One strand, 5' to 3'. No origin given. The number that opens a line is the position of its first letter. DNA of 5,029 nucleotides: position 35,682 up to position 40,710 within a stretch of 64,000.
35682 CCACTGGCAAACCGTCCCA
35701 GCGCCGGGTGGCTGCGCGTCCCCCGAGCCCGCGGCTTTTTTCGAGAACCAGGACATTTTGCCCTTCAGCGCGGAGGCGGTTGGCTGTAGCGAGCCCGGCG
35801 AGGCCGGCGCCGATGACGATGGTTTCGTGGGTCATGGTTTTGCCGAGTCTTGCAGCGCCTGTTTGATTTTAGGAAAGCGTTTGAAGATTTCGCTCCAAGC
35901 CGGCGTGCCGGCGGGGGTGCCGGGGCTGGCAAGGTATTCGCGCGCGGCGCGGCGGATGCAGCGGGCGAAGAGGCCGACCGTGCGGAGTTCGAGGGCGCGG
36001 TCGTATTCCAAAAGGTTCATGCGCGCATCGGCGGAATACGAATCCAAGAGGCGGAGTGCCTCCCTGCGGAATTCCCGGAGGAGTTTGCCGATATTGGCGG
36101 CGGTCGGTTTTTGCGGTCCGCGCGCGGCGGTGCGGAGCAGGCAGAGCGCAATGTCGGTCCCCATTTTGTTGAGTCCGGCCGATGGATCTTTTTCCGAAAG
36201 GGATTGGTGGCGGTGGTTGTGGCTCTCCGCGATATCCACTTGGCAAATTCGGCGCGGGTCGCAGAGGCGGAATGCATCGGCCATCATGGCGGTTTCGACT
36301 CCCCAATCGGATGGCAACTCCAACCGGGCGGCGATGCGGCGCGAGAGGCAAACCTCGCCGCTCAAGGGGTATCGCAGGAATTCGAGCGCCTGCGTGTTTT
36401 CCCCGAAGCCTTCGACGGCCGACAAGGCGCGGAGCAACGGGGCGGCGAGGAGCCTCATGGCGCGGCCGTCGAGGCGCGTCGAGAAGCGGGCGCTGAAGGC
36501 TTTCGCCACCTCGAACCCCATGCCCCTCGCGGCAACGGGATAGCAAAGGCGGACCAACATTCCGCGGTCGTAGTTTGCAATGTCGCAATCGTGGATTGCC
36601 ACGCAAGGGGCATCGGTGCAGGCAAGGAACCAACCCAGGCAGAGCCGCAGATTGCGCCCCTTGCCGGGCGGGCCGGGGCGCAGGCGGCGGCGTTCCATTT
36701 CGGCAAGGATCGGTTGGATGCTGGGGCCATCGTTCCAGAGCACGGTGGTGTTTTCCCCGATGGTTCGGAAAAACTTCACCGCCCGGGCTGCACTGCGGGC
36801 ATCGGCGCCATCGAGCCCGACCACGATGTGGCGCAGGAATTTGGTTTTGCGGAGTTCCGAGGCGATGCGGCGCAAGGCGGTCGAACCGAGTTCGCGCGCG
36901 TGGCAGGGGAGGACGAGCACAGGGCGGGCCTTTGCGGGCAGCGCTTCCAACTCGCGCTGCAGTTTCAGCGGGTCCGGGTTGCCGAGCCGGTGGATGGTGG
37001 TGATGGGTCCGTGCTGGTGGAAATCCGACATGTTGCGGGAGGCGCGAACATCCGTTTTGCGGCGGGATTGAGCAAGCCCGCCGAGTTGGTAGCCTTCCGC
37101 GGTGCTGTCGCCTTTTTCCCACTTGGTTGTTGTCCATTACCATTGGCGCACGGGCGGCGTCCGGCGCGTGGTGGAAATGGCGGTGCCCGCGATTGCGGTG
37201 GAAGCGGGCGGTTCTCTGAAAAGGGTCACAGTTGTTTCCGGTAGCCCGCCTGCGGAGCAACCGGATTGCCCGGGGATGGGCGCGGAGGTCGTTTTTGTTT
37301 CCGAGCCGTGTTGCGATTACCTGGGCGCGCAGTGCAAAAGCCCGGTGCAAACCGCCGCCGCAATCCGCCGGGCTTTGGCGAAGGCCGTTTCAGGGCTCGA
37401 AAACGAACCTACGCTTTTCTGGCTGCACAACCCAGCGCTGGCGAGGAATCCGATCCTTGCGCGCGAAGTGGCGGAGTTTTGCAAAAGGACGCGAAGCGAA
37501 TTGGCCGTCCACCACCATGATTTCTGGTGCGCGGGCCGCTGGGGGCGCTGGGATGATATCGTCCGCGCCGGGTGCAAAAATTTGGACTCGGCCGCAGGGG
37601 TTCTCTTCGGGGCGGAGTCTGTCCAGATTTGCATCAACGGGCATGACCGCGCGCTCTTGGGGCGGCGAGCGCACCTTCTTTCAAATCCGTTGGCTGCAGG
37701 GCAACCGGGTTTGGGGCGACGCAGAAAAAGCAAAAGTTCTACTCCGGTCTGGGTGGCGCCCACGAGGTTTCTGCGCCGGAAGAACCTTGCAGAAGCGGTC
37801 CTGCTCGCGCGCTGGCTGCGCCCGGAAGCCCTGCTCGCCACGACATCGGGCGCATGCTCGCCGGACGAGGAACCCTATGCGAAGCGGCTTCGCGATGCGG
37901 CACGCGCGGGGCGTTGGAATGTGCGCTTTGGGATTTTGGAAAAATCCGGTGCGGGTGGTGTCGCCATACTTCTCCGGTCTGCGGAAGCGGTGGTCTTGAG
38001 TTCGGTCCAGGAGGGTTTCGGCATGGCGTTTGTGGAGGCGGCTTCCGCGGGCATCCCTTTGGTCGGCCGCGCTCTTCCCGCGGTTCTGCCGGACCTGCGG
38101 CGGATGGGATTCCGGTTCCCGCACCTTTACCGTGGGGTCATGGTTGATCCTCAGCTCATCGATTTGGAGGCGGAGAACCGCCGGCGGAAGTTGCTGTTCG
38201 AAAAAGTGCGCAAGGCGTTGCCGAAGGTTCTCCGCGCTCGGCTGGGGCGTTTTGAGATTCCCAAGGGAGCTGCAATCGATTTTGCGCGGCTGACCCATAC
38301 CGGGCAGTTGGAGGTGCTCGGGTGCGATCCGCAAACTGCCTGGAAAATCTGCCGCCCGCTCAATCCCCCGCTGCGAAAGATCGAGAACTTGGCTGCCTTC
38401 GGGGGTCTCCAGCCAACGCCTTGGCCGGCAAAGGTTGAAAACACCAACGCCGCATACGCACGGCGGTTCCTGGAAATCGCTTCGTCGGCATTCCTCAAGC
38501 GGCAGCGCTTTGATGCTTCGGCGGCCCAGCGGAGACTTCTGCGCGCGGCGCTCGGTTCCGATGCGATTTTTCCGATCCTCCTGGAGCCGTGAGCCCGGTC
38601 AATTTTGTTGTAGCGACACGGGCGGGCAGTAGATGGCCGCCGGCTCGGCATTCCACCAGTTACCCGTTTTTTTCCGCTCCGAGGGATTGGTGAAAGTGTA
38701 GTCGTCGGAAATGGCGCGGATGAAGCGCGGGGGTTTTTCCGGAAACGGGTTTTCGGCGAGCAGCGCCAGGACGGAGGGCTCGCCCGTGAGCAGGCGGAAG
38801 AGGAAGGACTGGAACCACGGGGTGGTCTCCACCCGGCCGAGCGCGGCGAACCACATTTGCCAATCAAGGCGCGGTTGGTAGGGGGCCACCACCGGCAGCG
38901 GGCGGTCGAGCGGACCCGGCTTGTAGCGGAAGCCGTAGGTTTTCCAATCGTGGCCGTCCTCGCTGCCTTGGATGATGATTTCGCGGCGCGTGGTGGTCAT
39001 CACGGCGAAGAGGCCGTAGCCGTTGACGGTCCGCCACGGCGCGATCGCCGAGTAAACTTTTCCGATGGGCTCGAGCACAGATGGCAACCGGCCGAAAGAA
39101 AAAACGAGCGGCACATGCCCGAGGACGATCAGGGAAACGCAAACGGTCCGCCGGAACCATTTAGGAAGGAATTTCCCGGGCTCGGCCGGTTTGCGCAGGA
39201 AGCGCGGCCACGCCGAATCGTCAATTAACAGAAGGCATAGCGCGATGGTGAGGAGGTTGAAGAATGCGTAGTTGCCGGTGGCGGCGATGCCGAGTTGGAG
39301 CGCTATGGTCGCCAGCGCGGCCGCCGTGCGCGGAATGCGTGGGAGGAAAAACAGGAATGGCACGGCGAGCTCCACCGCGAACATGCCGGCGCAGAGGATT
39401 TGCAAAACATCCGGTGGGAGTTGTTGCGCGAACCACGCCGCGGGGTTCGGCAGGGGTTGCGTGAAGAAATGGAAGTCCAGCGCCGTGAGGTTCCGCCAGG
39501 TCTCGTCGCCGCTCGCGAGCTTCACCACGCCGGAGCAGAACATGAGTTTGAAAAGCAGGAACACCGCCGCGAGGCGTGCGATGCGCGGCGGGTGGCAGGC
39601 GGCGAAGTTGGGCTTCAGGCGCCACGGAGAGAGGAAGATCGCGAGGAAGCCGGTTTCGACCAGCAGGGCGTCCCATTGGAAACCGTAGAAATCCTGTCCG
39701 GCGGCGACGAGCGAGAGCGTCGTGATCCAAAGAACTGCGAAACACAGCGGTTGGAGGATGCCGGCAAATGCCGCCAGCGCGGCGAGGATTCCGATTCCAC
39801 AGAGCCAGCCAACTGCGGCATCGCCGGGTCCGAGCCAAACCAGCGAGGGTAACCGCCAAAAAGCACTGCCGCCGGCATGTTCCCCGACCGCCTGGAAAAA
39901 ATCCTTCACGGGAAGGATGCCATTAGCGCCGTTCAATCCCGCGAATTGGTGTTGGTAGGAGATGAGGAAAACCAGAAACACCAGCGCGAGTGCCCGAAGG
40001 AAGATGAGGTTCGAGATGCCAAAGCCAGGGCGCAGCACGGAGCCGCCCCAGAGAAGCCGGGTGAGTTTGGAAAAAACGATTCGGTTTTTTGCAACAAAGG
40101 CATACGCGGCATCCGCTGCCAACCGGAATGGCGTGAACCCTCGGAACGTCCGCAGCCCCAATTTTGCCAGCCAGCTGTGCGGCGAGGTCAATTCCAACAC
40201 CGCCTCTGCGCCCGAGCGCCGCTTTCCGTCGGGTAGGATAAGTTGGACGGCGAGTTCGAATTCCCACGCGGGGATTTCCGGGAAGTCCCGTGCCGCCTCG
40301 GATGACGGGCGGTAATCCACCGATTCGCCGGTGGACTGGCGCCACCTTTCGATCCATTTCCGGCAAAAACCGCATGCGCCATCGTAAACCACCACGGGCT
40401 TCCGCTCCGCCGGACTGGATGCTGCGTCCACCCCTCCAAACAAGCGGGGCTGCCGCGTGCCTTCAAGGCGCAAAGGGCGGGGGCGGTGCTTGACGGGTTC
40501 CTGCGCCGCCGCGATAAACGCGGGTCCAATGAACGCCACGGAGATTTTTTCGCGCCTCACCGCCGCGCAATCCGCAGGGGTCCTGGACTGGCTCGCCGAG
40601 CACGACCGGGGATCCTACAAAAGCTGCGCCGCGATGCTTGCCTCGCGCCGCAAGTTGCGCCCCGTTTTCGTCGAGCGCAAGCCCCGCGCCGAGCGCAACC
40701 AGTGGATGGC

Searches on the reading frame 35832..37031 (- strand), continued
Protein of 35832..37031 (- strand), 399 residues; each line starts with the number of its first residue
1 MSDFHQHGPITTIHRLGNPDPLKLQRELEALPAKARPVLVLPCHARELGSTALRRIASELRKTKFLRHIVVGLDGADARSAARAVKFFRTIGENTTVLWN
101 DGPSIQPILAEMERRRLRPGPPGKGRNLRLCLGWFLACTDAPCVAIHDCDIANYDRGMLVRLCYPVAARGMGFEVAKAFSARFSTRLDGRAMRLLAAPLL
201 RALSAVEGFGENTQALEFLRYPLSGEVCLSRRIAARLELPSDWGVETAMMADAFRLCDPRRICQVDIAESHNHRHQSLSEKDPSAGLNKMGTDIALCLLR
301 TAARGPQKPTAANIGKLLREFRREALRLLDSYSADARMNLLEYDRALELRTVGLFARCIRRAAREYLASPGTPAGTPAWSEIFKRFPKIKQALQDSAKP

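Call 51: predict_structure(alignment_id=A1)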
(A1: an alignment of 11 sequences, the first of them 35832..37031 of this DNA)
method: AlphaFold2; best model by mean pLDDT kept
length: 399 residues; sequences in the alignment: 11
mean_pLDDT: 82.0   pTM: 0.85
mean pLDDT of the five models: 82.0, 81.5, 80.3, 69.9, 69.0
residues with pLDDT >= 90: 152; 70-90: 180; 50-70: 48; < 50: 19
segments of 3 or more residues with pLDDT < 50: 1-17
pLDDT, mean of each block of 10 residues (from residue 1): 33 52 92 95 88 92 94 92 92 91 91 86 85 95 91 86 89 84 59 84 79 73 82 91 75 85 76 56 71 86 73 86 89 75 85 90 83 77 94 85
secondary structure, 60 per line:
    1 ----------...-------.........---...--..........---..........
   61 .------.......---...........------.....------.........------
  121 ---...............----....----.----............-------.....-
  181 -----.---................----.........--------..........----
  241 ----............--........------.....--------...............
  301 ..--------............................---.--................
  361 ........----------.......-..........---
elements in order: E11-13 H21-29 E38-44 H51-61 E68-74 H78-88 E95-99 H106-114 H124-138 E143-146 H156-167 E175-179 H190-205 H210-218 E227-230 H231-236 H245-256 E262-266 H274-277 H286-302 H311-338 H345-368 H379-385 H387-396

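Call 53: fold_search(model_id=the predicted structure, library=pdb)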
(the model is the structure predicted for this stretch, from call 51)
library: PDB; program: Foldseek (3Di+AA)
matches with E <= 10: 1019; with E <= 0.001: 80
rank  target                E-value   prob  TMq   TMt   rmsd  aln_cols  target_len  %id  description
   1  5jqx_A                4.5e-11  1.00  0.50  0.69   3.8       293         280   26  Crystal structure of glucosyl-3-phosphoglycerate synthase from Mycobacterium tuberculosis in complex with phosphoglyce (released 2017-05-24)
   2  4dec                  6.6e-11  1.00  0.50  0.68   3.9       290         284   26  Crystal structure of glucosyl-3-phosphoglycerate synthase from Mycobacterium tuberculosis in complex with Mn2+, uridine- (released 2012-06-06)
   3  5jqx_C                1.1e-10  1.00  0.52  0.71   4.1       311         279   25  Crystal structure of glucosyl-3-phosphoglycerate synthase from Mycobacterium tuberculosis in complex with phosphoglyce (released 2017-05-24)
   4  5jt0                  1.2e-10  1.00  0.51  0.71   3.6       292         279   25  Crystal structure of glucosyl-3-phosphoglycerate synthase from Mycobacterium tuberculosis in complex with Mn2+, uridine- (released 2017-05-24)
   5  5jqx_B                1.4e-10  1.00  0.51  0.71   3.9       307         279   26  Crystal structure of glucosyl-3-phosphoglycerate synthase from Mycobacterium tuberculosis in complex with phosphoglyce (released 2017-05-24)
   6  5juc                  2.7e-10  1.00  0.50  0.70   3.6       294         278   25  Crystal structure of glucosyl-3-phosphoglycerate synthase from Mycobacterium tuberculosis in complex with Mn2+, uridine- (released 2017-05-24)
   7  4y7f                  3.5e-10  1.00  0.50  0.69   3.8       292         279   26  Crystal structure of glucosyl-3-phosphoglycerate synthase from Mycobacterium tuberculosis in complex with Mn2+, uridine- (released 2015-07-15)
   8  4y7g                  4.1e-10  1.00  0.53  0.74   3.9       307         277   24  Crystal structure of glucosyl-3-phosphoglycerate synthase from Mycobacterium tuberculosis in complex with Mn2+, uridine- (released 2015-07-15)
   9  4y6u                  4.8e-10  1.00  0.50  0.69   4.0       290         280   26  Mycobacterial protein (released 2015-07-15)
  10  7p8g                  5.3e-10  1.00  0.49  0.62   4.1       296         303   22  Crystal structure of Mycobacterium hassiacum glucosyl-3-phosphoglycerate synthase at pH 5.5 - apo form (released 2023-01-25)
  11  4de7                  5.6e-10  1.00  0.51  0.70   3.8       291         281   26  Crystal structure of glucosyl-3-phosphoglycerate synthase from Mycobacterium tuberculosis in complex with Mg2+ and uridi (released 2012-06-06)
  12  4ddz                  8.6e-10  1.00  0.49  0.69   3.7       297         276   24  Crystal structure of glucosyl-3-phosphoglycerate synthase from Mycobacterium tuberculosis (released 2012-06-06)
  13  4y6n                  1.0e-09  1.00  0.50  0.69   3.7       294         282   26  Crystal structure of glucosyl-3-phosphoglycerate synthase from Mycobacterium tuberculosis in complex with Mn2+, uridine- (released 2015-07-15)
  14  7pd5                  1.2e-09  1.00  0.50  0.64   4.0       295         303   22  Crystal structure of Mycobacterium hassiacum glucosyl-3-phosphoglycerate synthase at pH 5.5 in complex with 4-aminobenzo (released 2023-02-15)
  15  5jsx                  1.2e-09  1.00  0.50  0.69   3.8       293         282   26  Crystal structure of glucosyl-3-phosphoglycerate synthase from Mycobacterium tuberculosis in complex with Mn2+ and uridi (released 2017-05-24)
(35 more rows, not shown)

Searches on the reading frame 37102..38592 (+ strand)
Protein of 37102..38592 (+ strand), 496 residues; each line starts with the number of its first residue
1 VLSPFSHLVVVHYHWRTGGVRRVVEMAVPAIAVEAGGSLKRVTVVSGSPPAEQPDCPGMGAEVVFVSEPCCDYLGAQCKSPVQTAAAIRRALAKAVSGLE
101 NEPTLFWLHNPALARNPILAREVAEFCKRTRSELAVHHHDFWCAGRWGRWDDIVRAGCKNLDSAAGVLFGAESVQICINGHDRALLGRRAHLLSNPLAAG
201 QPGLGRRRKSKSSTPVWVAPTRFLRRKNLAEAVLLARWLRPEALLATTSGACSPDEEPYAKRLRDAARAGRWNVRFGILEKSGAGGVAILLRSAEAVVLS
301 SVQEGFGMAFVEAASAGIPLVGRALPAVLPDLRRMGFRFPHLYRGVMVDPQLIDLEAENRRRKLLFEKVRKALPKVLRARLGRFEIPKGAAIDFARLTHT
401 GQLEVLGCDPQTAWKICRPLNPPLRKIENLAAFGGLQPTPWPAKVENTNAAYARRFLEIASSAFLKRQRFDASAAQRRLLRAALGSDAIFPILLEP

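Call 3: search_protein_families(library=pfam, proteins=[window:37102-38592:+], max_evalue=0.01)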
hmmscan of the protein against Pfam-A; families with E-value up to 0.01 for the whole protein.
window:37102-38592:+ (496 aa): 3 families
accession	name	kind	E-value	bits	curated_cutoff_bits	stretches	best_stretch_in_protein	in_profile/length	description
PF00534.26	Glycos_transf_1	-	1.7e-08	34.7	26.4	1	213-350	14-142/172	Glycosyl transferases group 1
PF20706.3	GT4-conflict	-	2.6e-06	27.1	26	1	249-321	238-309/385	Family 4 Glycosyltransferase in conflict systems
PF13692.12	Glyco_trans_1_4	-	1.7e-05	25.6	27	1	287-331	70-113/142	Glycosyl transferases group 1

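Call 4: search_protein_families(library=ncbifam, proteins=[window:37102-38592:+], max_evalue=0.01)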
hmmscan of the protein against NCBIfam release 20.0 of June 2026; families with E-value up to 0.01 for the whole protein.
window:37102-38592:+ (496 aa): 5 families
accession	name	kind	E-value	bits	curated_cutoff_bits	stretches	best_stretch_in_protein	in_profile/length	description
TIGR04047.1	MSMEG_0565_glyc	hypoth_equivalog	4e-13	49.2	259.85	1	206-332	185-315/373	MSMEG_0565 family glycosyltransferase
NF041876.1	EPS_EpsE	equivalog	0.00073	18.9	400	1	284-327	286-329/389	exopolysaccharide biosynthesis GT4 family glycosyltransferase EpsE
NF007396.0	PRK09922.1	equivalog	0.0018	17.2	385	1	292-321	258-287/361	lipopolysaccharide 1,6-galactosyltransferase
NF053787.1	GlcN_PG_synth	equivalog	0.0023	16.8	480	1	285-327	253-295/361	N-acetylglucosaminyl phosphatidylglycerol synthase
NF038229.1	Glyco4_Geo_Pelo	equivalog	0.0028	16.7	400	1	255-324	202-268/338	GPMC system family 4 glycosyltransferase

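Call 19: find_homologous_proteins(query=window:37102-38592:+, max_evalue=0.00001)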
Query window:37102-38592:+ (496 aa): 241 proteins with E <= 0.00001 among 8000 candidates; the best 120 are listed.
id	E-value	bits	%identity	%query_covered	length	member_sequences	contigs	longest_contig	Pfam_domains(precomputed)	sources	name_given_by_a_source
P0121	7.0e-293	990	90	99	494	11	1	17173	PF00534.27,PF20706.4,PF13692.13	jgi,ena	-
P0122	1.1e-280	950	97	88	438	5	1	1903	PF00534.27,PF20706.4,PF13692.13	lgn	-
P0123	6.6e-209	713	74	88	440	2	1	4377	PF00534.27,PF20706.4,PF13692.13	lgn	-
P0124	2.0e-177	609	58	100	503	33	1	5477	-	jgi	jgi:hypothetical protein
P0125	1.1e-163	564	56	96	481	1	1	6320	-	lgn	-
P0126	4.2e-137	476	48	99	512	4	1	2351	PF00534.27,PF13692.13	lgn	-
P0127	4.9e-135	469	48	99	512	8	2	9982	PF00534.27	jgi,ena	-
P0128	5.6e-135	469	47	99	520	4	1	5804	PF00534.27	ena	-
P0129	4.2e-134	466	48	99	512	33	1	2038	PF00534.27,PF13692.13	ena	-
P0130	2.3e-133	464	47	99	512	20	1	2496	PF00534.27,PF13692.13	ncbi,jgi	jgi:glycosyltransferase involved in cell wall biosynthesis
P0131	3.5e-133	463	47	99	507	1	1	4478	PF00534.27,PF20706.4,PF13692.13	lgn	-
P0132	3.2e-132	460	47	99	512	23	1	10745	PF00534.27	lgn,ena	-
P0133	1.0e-131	458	48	99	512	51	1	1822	PF00534.27,PF13692.13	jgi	jgi:glycosyltransferase involved in cell wall biosynthesis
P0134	1.3e-131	458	46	99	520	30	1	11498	PF00534.27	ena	-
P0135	1.5e-131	458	47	99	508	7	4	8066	PF00534.27,PF20706.4,PF13692.13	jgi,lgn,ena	jgi:glycosyltransferase involved in cell wall biosynthesis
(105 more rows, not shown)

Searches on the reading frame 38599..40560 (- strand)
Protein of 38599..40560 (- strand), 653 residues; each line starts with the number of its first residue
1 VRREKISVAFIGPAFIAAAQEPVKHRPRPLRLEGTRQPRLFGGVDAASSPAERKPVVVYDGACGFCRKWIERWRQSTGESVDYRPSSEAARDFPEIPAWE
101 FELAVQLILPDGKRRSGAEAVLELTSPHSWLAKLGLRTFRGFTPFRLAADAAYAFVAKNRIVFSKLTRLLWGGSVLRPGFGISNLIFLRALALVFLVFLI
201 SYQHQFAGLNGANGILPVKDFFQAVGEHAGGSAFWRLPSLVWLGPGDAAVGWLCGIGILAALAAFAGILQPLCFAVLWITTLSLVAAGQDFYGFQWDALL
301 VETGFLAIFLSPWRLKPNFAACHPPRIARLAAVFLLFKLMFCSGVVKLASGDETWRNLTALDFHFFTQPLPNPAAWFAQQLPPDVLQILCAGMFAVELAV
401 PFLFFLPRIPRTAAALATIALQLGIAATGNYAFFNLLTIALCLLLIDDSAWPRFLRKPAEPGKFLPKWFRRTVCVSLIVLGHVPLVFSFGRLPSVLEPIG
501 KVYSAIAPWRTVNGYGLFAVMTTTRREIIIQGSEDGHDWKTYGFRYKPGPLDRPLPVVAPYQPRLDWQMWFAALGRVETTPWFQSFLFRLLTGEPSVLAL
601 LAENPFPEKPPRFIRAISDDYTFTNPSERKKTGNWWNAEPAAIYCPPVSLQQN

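Call 3: search_protein_families(library=pfam, proteins=[window:38599-40560:-], max_evalue=0.01)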
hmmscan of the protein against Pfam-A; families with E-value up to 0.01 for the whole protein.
window:38599-40560:- (653 aa): 3 families
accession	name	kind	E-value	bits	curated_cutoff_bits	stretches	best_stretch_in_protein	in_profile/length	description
PF06762.20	LMF1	-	1.1e-54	185.3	27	1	292-451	1-161/163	Lipase maturation factor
PF25179.1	LMF1_C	-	1.2e-48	165.1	34.2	1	512-644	2-137/139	Lipase maturation factor C-terminal domain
PF04134.17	DCC1-like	-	4.7e-08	34.7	27.8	1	57-162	1-109/113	DCC1-like thiol-disulfide oxidoreductase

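Call 4: search_protein_families(library=ncbifam, proteins=[window:38599-40560:-], max_evalue=0.01)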
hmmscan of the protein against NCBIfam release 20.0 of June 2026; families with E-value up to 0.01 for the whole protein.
window:38599-40560:- (653 aa): 0 families
